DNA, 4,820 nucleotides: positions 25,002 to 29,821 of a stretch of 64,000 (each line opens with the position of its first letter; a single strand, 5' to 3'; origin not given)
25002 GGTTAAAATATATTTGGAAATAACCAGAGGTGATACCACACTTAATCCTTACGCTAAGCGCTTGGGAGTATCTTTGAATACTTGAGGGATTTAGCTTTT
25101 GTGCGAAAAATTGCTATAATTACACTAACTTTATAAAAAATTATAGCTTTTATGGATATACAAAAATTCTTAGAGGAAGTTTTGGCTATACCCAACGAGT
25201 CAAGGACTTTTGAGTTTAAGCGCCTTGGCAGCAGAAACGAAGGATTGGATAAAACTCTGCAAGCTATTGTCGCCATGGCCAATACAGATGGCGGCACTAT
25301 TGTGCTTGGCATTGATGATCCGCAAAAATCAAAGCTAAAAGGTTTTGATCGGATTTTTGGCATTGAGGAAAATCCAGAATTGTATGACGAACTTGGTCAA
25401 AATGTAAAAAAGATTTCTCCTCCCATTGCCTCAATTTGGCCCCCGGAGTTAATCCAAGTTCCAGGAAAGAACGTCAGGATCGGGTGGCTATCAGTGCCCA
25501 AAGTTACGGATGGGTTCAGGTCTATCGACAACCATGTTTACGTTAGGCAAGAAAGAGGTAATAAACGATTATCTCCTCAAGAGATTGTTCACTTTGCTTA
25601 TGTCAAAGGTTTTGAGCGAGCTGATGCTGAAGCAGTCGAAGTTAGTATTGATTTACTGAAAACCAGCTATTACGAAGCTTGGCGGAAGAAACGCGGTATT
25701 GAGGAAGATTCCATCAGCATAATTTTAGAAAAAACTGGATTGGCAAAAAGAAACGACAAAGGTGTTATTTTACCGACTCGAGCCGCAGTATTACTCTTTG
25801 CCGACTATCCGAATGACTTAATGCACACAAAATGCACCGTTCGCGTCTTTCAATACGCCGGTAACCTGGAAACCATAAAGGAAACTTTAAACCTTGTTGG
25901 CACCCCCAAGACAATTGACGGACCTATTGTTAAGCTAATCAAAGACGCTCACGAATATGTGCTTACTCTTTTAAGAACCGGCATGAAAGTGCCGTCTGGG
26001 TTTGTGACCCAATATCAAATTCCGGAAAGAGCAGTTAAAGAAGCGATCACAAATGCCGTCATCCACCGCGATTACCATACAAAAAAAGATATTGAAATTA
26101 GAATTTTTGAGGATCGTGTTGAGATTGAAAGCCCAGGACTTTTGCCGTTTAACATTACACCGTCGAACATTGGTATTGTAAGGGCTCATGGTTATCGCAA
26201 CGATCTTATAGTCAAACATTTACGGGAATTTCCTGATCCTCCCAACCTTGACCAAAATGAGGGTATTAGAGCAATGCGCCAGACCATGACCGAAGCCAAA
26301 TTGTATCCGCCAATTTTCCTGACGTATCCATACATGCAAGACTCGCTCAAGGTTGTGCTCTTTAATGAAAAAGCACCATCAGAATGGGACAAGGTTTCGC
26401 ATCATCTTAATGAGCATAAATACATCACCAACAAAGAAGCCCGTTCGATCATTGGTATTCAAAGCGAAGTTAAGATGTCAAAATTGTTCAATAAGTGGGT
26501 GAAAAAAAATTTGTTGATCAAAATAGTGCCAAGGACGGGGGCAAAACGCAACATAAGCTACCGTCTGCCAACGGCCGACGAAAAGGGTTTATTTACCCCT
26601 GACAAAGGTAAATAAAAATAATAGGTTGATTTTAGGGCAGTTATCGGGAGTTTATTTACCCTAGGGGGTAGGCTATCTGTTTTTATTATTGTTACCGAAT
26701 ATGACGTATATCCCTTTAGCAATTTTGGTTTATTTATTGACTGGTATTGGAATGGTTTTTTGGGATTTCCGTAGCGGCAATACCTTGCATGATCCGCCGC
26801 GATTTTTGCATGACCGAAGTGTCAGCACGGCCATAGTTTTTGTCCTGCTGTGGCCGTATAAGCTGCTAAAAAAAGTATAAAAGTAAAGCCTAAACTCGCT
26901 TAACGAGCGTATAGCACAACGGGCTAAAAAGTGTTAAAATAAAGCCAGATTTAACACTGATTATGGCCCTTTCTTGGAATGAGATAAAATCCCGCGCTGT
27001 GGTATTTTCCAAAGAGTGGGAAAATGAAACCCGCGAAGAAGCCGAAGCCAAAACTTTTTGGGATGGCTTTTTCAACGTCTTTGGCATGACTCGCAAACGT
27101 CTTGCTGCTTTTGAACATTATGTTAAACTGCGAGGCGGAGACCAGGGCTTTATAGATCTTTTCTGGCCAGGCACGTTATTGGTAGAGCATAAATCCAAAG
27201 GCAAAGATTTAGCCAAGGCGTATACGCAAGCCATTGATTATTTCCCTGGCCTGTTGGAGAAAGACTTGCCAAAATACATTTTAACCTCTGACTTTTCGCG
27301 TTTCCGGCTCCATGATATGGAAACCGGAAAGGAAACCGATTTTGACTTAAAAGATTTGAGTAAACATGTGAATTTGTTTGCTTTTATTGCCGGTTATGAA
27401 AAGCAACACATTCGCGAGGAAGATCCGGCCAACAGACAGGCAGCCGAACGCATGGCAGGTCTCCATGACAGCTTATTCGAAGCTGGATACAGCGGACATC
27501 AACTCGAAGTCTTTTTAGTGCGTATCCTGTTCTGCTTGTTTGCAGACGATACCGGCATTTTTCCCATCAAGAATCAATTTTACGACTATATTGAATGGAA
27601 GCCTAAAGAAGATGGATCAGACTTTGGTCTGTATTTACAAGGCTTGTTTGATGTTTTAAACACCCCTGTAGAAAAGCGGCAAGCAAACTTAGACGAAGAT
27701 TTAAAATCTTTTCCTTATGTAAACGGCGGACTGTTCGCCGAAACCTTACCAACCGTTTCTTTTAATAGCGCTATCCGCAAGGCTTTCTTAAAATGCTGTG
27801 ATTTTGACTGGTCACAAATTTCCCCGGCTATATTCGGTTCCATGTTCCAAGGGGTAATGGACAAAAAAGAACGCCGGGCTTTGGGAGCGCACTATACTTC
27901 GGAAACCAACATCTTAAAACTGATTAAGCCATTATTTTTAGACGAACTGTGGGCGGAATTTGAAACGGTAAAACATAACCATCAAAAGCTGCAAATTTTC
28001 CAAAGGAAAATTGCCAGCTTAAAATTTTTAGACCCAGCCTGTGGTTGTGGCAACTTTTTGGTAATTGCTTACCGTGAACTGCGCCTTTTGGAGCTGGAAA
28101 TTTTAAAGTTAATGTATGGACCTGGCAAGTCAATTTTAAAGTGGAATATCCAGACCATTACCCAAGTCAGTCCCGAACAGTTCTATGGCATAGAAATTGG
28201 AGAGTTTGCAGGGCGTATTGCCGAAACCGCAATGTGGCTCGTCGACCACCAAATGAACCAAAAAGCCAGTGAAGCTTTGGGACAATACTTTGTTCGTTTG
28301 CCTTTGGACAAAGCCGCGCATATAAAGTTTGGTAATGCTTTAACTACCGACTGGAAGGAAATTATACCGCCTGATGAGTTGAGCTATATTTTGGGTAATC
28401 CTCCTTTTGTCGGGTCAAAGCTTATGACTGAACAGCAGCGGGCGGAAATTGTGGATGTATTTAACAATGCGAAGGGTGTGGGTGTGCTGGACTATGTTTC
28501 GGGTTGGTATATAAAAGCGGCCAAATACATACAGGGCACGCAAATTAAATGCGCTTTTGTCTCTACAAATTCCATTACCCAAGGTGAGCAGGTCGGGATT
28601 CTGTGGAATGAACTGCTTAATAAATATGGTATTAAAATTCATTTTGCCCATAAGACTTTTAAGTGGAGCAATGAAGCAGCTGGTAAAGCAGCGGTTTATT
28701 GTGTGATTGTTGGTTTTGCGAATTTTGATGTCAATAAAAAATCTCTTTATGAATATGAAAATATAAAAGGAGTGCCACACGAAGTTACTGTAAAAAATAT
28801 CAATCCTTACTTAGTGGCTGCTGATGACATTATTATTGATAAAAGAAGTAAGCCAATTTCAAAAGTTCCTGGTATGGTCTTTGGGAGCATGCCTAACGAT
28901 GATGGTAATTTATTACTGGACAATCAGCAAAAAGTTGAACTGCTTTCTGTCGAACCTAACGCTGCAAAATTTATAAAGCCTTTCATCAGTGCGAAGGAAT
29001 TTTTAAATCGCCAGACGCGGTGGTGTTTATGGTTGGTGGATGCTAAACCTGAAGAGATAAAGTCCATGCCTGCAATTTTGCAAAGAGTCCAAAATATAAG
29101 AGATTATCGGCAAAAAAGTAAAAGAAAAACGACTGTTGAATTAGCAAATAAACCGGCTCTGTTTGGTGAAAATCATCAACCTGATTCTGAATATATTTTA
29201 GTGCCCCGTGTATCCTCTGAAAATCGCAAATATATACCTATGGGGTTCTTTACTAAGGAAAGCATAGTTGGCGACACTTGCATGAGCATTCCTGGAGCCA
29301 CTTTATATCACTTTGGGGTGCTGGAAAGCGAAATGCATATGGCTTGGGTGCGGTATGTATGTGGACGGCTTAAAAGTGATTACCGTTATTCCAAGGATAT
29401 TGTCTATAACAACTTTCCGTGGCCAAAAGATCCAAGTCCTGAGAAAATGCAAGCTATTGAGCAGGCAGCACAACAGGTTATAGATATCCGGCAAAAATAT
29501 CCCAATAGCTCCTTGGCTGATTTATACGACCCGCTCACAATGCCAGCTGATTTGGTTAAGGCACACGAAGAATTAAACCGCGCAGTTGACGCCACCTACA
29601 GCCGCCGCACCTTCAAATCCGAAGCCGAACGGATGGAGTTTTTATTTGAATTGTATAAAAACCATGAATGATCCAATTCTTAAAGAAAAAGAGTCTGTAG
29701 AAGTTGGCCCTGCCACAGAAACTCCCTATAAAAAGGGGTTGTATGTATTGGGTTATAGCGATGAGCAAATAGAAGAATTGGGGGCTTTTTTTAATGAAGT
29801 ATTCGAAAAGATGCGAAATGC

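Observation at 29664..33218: Two uncharacterised proteins (191 aa and 992 aa) translationally coupled downstream of an MmeI-like enzyme: candidate novel defence module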

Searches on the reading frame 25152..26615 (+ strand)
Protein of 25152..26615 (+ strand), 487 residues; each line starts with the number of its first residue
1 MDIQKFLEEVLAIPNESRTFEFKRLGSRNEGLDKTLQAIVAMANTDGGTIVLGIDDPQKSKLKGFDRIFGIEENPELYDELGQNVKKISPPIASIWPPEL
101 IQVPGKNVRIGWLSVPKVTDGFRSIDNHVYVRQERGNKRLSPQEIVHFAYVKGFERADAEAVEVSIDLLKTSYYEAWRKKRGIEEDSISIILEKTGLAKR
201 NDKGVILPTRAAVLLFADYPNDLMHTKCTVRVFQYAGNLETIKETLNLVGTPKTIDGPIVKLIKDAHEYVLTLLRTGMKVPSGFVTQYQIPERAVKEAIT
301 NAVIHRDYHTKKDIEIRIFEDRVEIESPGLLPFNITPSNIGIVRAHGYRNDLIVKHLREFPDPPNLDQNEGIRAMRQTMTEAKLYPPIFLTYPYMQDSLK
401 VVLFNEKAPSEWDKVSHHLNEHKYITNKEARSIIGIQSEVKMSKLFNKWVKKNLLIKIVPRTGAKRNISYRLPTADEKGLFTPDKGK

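Call 5: search_protein_families(library=pfam, proteins=[window:25152-26615:+], max_evalue=0.01)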
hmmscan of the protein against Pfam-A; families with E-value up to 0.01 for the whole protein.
window:25152-26615:+ (487 aa): 2 families
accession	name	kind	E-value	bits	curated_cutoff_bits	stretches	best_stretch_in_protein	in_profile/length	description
PF04326.19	SLFN_AlbA_2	-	2.4e-15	57.5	25.3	1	16-140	1-117/118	Schlafen, AlbA_2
PF13749.12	HATPase_c_4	-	1.5e-12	47.8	26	1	312-389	2-78/89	Putative ATP-dependent DNA helicase recG C-terminal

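Call 6: search_protein_families(library=padloc, proteins=[window:25152-26615:+], max_evalue=0.01)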
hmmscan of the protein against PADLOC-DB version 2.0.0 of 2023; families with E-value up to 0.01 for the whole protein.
window:25152-26615:+ (487 aa): 3 families
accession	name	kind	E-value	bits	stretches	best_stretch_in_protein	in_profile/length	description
PDLC02394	pAgo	-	1.9e-22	76.9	1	32-418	57-449/1121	-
PDLC02402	Aga_SIR2-PNTD1-PNTD2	-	2.1e-13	47.3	1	180-331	344-483/876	Class I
PDLC02418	Aga_SIR2-Kinase-PNTD1-PNTD2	-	1.8e-09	34.4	1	172-331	194-361/756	Class I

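Call 9: search_protein_families(library=ncbifam, proteins=[window:25152-26615:+], max_evalue=0.1)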
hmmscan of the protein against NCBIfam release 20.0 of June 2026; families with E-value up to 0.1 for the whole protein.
window:25152-26615:+ (487 aa): 2 families
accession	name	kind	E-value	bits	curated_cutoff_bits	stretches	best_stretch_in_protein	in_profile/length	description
TIGR01924.1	rsbW_low_gc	equivalog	0.067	12.6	155.05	0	294-325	46-80/159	anti-sigma B factor RsbW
TIGR01925.2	spIIAB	equivalog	0.088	12.7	135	0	294-318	41-64/137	anti-sigma F factor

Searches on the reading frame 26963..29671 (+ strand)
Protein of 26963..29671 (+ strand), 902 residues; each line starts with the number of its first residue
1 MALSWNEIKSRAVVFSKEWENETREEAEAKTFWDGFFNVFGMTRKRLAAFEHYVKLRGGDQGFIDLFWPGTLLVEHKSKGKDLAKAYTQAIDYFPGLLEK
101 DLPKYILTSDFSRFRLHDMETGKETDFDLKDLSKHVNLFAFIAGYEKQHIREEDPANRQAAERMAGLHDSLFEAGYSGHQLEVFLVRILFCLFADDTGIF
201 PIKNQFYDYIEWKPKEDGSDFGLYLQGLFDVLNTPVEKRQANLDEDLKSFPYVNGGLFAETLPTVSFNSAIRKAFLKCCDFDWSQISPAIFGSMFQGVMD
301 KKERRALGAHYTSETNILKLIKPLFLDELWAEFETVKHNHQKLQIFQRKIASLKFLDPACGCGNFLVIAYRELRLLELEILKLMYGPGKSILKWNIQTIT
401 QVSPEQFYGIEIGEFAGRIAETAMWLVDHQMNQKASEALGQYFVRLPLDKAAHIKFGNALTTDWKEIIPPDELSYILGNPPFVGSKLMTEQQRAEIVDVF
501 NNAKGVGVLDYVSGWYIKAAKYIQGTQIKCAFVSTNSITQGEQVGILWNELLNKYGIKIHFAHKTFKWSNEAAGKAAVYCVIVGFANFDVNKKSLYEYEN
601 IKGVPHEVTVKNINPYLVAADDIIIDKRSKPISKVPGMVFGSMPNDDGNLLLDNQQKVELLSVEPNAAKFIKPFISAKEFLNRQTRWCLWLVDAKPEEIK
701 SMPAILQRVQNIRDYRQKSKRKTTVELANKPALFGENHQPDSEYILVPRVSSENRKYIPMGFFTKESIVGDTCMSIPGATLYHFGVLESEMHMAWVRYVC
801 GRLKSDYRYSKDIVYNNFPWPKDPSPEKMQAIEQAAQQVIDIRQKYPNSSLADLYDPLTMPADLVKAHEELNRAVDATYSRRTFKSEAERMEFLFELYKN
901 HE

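Call 5: search_protein_families(library=pfam, proteins=[window:26963-29671:+], max_evalue=0.01)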
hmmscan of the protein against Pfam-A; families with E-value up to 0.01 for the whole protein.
window:26963-29671:+ (902 aa): 7 families
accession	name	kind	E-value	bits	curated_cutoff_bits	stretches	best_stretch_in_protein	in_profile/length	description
PF20473.4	MmeI_Mtase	-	2.3e-93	312.6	27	1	334-596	2-258/259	MmeI, DNA-methyltransferase domain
PF20466.3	MmeI_TRD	-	1.5e-79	266.6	27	1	620-822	2-206/207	MmeI, target recognition domain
PF20464.3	MmeI_N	-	2.8e-44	152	27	1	11-173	2-180/181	MmeI, N-terminal domain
PF20467.3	MmeI_C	-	1.8e-31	108.7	27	1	826-900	3-77/83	MmeI, C-terminal domain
PF20465.4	MmeI_hel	-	1.8e-25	89.9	27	1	179-258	1-75/75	MmeI, helicase spacer domain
PF07669.17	Eco57I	-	2.5e-05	24.9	25.3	1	405-558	1-160/171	Eco57I restriction-modification methylase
PF02384.22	N6_Mtase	-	0.0021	17.9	20.4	0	355-485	50-138/311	N-6 DNA Methylase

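Call 6: search_protein_families(library=padloc, proteins=[window:26963-29671:+], max_evalue=0.01)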
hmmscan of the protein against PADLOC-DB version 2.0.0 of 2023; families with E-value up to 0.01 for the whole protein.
window:26963-29671:+ (902 aa): 30 families (the best 25 are shown)
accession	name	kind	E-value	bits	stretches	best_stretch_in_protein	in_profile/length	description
PDLC03598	REase_MTase_IIG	-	0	1239.8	1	2-900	2-906/912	Type IIG restriction enzyme-methyltransferase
PDLC03599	REase_MTase_IIG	-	1.9e-109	365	1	24-898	21-922/959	Type IIG restriction enzyme-methyltransferase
PDLC03627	REase_MTase_IIG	-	4.8e-87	290.8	2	77-436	110-490/1136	Type IIG restriction enzyme-methyltransferase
PDLC04134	mad2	-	2.6e-46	156.5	1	25-494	5-376/492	mads_2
PDLC02643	DrmMI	-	5.6e-37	125.2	2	475-874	871-1266/1347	DrmMI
PDLC02644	DrmMI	-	1.6e-14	50.8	1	445-683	354-578/988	DrmMI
PDLC03618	REase_MTase_IIG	-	5.3e-11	38.5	1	430-822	826-1205/1429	Type IIG restriction enzyme-methyltransferase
PDLC02646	DrmMI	-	2.2e-10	37.3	1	476-832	286-644/792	DrmMI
PDLC02640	DrmMI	-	2.1e-07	27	1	531-856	551-878/1015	DrmMI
PDLC03335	MTase_II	-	3.8e-07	27.2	1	449-615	171-329/607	Type II methyltransferase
PDLC03630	REase_MTase_IIG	-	5.2e-07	25.8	1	290-373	353-427/1100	Type IIG restriction enzyme-methyltransferase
PDLC03021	MTase_I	-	2.6e-06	24.5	1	353-486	186-286/491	Type I methyltransferase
PDLC02523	PglX|PglXI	-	3.2e-06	23.2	1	349-436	328-414/1428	PglX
PDLC03025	MTase_I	-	2.1e-05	21.4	0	448-485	244-281/569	Type I methyltransferase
PDLC03580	REase_II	-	3.7e-05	19.7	1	290-391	361-452/1112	Type II restriction enzyme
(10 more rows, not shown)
